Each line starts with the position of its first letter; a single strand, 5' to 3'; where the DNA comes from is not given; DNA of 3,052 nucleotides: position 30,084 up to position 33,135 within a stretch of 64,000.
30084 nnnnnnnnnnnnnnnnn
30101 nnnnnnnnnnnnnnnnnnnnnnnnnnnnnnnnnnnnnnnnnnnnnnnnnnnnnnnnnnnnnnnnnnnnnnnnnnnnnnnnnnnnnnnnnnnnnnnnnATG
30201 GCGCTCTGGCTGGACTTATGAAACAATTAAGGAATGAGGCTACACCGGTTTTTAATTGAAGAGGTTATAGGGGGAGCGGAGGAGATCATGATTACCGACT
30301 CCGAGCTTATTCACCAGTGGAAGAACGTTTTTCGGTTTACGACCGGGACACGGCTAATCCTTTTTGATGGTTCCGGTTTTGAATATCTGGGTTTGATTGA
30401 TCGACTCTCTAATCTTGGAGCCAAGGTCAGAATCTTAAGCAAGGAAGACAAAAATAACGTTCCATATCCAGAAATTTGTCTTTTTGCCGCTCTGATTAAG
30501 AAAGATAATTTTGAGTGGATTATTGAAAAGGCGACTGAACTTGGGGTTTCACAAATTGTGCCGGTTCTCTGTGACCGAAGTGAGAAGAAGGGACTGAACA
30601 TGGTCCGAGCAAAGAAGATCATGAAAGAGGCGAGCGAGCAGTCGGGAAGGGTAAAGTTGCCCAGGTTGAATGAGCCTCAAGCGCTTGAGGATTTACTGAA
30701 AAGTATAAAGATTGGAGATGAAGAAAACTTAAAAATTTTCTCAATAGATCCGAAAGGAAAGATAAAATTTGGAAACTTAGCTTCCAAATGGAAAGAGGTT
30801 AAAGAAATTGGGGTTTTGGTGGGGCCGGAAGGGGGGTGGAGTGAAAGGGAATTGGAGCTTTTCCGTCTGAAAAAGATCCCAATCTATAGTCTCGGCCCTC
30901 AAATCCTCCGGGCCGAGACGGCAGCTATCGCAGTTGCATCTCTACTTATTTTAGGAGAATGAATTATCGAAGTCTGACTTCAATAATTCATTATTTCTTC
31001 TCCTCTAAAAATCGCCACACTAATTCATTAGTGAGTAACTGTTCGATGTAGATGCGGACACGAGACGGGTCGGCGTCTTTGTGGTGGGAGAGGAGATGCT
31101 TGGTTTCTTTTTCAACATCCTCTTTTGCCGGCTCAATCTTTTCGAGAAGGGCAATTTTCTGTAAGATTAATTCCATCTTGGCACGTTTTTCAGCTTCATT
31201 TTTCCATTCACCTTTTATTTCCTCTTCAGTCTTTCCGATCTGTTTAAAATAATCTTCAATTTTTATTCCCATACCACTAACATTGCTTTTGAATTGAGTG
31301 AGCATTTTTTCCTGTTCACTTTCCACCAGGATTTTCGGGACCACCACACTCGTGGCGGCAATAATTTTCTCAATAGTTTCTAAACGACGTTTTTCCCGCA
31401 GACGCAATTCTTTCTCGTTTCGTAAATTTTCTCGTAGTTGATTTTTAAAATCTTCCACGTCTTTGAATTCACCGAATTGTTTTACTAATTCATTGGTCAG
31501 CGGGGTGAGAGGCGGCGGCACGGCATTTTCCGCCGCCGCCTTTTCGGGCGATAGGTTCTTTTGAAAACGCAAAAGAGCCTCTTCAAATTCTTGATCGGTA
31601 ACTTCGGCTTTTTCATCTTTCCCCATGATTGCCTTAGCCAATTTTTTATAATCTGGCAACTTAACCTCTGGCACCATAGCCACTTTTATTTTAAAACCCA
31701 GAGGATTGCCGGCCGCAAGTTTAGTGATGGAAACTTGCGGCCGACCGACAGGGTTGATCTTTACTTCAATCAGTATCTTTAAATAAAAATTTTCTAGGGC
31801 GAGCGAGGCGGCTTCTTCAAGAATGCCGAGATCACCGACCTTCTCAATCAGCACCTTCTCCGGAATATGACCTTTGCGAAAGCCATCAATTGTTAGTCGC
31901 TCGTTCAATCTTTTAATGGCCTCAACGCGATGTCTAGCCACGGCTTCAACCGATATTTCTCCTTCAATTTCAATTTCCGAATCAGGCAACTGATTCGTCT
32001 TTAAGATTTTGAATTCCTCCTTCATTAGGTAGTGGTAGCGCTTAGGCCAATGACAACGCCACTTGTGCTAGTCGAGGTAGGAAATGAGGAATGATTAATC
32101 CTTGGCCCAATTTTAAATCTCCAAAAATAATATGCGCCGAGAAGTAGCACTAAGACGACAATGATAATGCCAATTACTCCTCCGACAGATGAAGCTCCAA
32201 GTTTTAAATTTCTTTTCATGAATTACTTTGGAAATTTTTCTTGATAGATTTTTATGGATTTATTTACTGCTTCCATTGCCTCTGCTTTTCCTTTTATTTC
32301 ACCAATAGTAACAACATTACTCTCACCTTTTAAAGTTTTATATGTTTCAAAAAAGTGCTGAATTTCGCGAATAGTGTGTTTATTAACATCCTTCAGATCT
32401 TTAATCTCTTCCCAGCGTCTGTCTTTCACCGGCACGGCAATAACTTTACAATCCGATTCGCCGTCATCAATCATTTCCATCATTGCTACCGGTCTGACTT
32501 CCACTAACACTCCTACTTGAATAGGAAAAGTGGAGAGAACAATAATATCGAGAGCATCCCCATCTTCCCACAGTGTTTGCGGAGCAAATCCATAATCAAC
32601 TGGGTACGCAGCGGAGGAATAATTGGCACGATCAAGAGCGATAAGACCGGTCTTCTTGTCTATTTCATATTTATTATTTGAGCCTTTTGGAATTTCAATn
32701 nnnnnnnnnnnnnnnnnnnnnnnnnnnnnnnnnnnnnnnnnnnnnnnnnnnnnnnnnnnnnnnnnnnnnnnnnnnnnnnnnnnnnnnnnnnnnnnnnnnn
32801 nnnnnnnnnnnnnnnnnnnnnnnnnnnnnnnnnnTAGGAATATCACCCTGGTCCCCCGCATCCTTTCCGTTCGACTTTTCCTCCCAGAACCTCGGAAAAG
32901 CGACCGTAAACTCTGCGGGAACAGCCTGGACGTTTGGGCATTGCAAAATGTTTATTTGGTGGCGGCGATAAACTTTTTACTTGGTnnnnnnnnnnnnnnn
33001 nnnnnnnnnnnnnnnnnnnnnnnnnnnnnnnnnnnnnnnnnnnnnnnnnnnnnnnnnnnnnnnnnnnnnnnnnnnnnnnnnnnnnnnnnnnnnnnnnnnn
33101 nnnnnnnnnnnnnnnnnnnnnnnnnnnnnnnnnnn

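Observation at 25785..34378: Novel ~105-nt GC-rich repeat family (3 copies in 9 kb) with conserved termini and variable core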

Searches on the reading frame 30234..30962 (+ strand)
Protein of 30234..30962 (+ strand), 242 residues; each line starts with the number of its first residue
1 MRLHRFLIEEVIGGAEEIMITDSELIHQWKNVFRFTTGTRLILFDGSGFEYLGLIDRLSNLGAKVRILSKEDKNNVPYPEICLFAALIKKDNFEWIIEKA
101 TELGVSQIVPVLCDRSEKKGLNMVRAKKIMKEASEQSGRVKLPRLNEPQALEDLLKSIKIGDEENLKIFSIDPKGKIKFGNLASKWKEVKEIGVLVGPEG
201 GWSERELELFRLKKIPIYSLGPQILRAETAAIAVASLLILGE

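Call 69: search_protein_families(library=pfam, proteins=[window:30234-30962:+], max_evalue=0.01)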
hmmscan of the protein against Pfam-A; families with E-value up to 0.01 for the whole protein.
window:30234-30962:+ (242 aa): 2 families
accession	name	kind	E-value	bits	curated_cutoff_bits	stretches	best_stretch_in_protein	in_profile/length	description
PF04452.19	Methyltrans_RNA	-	4.3e-44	150.5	23.9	1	79-238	4-164/165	RNA methyltransferase domain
PF20260.4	PUA_4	-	8.9e-05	23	23.9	1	25-67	5-47/48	RNA methyltransferase PUA domain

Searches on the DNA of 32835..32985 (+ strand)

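Call 80: search_dna_similar(query=window:32835-32985:+, collection=phages, mode=distant, max_evalue=1)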
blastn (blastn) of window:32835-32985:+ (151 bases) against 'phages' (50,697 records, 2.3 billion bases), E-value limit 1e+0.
No match.
